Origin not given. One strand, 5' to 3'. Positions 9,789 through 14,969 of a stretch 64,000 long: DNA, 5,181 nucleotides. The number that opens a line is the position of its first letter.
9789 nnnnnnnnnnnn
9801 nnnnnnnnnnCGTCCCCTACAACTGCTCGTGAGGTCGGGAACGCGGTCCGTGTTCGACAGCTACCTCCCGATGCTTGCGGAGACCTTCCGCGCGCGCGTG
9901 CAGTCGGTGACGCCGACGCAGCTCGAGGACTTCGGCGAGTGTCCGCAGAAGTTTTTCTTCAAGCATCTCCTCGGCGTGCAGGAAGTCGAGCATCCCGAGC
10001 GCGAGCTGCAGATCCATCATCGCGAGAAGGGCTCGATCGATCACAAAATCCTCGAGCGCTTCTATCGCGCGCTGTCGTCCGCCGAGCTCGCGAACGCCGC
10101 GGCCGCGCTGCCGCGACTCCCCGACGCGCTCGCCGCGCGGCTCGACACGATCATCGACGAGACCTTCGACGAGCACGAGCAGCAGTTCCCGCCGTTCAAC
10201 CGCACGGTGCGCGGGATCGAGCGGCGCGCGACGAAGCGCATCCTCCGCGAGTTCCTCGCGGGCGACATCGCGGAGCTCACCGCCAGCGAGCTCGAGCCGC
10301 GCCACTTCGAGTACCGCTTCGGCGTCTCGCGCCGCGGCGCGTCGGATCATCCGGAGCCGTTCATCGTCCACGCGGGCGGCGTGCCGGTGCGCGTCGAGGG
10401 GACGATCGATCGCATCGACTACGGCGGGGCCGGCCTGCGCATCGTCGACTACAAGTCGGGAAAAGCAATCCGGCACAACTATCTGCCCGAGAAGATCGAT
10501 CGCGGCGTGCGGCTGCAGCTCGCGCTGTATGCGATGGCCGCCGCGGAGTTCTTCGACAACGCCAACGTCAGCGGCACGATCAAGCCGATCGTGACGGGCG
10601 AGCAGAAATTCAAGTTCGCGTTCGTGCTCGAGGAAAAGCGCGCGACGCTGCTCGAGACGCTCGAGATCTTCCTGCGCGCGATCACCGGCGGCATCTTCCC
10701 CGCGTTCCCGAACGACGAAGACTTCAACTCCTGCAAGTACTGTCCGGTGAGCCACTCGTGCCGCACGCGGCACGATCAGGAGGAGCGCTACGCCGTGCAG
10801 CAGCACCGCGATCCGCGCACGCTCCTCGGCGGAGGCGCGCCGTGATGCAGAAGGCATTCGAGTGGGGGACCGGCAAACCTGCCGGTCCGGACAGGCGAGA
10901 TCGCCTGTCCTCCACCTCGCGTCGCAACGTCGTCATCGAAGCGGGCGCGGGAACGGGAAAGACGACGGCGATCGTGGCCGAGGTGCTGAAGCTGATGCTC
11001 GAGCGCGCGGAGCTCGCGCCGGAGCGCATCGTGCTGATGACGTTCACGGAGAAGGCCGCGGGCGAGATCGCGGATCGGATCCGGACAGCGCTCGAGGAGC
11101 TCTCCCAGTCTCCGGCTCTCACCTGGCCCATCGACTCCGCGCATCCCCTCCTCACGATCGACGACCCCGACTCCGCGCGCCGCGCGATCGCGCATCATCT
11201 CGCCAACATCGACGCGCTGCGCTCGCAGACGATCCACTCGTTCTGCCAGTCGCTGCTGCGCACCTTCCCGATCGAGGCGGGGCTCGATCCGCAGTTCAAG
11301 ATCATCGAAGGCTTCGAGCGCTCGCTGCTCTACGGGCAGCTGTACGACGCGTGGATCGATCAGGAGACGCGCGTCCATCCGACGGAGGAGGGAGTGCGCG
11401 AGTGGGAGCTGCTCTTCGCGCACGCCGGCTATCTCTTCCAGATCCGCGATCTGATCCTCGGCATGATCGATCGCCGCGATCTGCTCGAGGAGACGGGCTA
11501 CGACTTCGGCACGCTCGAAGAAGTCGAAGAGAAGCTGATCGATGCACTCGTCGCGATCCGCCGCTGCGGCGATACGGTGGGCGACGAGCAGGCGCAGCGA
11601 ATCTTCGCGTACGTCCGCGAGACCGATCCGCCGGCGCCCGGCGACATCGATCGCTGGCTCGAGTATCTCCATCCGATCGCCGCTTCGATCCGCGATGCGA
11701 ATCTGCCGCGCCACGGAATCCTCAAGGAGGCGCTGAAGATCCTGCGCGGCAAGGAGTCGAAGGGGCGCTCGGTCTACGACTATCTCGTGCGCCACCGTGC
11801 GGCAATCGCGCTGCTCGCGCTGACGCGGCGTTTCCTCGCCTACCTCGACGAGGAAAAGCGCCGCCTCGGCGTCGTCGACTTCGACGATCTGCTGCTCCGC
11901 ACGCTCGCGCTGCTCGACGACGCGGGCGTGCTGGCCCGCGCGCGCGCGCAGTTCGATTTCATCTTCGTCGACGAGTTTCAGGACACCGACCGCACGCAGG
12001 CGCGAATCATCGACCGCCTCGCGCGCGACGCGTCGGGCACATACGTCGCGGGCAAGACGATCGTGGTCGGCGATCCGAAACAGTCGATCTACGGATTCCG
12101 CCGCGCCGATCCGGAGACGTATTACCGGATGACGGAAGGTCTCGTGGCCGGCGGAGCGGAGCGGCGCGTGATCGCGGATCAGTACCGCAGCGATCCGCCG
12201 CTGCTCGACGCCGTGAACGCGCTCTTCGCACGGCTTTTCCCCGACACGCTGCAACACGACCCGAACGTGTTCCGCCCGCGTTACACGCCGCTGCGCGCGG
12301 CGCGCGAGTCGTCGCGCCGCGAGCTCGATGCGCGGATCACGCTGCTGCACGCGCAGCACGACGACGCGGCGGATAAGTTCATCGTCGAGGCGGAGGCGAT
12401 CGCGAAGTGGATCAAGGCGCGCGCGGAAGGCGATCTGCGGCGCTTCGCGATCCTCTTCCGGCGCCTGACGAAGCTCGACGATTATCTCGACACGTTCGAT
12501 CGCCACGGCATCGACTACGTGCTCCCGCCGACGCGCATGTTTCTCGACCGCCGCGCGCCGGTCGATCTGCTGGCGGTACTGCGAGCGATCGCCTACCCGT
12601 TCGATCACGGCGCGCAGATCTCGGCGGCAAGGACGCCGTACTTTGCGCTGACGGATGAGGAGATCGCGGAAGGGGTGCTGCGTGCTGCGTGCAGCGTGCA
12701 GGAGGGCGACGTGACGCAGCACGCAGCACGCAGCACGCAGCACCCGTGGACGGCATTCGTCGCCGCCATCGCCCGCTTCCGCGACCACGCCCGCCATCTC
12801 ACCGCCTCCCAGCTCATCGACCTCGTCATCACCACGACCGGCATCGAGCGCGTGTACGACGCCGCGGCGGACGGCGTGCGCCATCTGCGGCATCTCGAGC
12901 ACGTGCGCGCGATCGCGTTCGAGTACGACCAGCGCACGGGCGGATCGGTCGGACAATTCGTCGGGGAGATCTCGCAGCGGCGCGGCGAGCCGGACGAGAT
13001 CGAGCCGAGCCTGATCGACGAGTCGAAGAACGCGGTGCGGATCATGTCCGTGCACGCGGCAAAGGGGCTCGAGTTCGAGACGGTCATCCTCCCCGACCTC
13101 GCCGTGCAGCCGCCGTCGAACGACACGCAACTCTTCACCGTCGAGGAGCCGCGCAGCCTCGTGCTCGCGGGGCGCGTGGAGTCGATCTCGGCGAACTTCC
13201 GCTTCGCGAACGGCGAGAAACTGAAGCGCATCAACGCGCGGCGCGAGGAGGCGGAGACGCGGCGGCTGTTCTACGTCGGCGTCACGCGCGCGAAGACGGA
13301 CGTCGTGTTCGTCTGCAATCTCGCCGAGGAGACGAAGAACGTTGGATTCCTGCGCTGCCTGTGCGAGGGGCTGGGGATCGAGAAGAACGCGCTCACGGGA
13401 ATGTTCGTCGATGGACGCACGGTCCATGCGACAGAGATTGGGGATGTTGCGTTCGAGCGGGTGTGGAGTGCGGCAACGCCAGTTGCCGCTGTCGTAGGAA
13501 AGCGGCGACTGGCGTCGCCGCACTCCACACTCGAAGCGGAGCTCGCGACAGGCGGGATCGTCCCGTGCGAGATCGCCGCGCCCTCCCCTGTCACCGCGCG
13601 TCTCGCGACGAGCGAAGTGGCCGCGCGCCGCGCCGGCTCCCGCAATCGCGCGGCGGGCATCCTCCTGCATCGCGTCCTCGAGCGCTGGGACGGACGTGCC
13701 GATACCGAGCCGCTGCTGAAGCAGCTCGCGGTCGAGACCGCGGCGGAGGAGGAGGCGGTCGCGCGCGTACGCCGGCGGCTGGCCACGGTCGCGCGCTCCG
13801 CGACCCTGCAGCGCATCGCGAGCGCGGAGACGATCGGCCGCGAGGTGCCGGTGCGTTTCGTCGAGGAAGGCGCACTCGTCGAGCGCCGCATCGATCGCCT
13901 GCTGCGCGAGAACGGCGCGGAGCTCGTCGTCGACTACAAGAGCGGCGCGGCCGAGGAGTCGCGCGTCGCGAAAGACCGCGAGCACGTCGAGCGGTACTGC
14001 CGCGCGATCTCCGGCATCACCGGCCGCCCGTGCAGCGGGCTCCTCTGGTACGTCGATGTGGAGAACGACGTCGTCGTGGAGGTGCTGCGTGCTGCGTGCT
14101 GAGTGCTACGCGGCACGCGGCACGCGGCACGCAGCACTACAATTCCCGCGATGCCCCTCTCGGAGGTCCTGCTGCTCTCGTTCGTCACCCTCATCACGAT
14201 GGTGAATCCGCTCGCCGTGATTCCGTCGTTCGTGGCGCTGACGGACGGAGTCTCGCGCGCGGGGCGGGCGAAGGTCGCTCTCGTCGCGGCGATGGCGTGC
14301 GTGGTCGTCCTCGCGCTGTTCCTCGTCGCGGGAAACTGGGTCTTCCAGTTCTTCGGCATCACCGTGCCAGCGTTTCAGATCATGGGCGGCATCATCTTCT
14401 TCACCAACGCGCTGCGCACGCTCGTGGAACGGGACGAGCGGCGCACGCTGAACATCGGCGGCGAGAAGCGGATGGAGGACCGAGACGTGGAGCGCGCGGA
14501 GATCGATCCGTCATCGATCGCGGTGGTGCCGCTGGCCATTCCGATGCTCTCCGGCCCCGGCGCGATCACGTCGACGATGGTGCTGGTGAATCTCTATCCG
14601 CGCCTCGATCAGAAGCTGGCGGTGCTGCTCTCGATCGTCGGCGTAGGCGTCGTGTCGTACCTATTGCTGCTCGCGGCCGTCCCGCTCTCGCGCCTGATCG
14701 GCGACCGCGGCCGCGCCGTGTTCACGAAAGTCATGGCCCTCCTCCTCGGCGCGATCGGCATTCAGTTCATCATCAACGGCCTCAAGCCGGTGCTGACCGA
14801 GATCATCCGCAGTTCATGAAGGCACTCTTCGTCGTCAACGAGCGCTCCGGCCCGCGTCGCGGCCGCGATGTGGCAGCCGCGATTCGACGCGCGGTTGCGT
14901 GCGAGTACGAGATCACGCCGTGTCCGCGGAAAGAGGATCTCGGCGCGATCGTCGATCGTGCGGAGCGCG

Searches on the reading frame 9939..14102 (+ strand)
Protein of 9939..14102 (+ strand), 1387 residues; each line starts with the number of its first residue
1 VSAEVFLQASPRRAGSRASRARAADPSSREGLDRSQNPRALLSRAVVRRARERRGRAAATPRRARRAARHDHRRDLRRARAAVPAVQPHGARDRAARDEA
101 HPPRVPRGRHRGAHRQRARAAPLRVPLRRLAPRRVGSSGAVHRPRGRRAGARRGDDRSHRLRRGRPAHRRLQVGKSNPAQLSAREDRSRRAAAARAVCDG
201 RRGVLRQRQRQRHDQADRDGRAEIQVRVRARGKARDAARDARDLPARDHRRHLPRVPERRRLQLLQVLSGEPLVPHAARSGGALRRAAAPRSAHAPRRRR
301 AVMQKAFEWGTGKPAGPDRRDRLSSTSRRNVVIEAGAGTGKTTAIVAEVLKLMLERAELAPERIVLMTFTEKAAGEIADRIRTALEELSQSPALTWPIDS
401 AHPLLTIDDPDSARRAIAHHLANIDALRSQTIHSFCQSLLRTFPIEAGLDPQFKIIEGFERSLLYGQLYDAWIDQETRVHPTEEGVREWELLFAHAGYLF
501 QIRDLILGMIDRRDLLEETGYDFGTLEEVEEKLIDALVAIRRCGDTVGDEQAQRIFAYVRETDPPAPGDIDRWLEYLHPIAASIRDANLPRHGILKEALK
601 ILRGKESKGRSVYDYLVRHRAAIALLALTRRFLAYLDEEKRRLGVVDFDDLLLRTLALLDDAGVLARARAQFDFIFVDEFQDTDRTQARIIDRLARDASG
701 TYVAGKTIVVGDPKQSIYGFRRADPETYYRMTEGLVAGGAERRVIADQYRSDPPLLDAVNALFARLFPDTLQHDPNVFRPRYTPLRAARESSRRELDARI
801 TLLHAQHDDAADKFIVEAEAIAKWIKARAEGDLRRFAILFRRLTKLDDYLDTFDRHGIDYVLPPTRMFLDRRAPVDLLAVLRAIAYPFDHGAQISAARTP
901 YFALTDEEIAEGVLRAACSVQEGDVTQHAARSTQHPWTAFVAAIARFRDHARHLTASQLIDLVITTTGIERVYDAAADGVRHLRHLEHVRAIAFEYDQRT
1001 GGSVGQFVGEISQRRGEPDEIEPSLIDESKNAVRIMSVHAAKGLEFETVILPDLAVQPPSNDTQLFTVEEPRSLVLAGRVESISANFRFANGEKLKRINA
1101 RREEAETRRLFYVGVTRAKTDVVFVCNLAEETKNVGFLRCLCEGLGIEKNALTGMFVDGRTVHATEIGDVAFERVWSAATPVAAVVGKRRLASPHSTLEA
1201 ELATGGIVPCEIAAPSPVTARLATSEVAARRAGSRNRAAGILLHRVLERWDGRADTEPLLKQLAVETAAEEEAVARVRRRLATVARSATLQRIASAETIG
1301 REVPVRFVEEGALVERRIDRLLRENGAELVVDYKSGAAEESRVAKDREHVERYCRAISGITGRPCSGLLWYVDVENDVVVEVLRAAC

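Call 48: search_protein_families(library=pfam, proteins=[window:9939-14102:+], max_evalue=0.001)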
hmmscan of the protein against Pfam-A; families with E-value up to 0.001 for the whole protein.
window:9939-14102:+ (1387 aa): 6 families
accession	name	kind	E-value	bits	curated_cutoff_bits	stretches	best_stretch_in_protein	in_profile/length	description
PF00580.27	UvrD-helicase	-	2.3e-51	175.5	23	1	327-732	12-267/271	UvrD/REP helicase N-terminal domain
PF13361.12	UvrD_C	-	1.8e-20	74.1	25.6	1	749-1124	7-345/350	UvrD-like helicase C-terminal domain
PF13245.12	AAA_19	-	3e-16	60.3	25.1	1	326-721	9-134/134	AAA domain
PF13538.12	UvrD_C_2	-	1.1e-10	41.7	27.4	1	1102-1125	29-52/52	UvrD-like helicase C-terminal domain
PF12705.13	PDDEXK_1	-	4.2e-07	30.6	22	1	1234-1345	33-155/247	PD-(D/E)XK nuclease superfamily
PF01443.25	Viral_helicase1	-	5.6e-05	23.5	21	0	332-385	2-51/228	Viral superfamily 1 RNA helicase core domain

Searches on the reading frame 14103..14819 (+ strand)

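Call 48: search_protein_families(library=pfam, proteins=[window:14103-14819:+], max_evalue=0.001)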
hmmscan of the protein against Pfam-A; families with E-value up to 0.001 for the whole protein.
window:14103-14819:+ (238 aa): 1 family
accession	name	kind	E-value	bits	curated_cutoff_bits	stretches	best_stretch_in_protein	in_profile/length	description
PF01914.23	MarC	-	3.2e-47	161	23.9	1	22-229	3-201/203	MarC family integral membrane protein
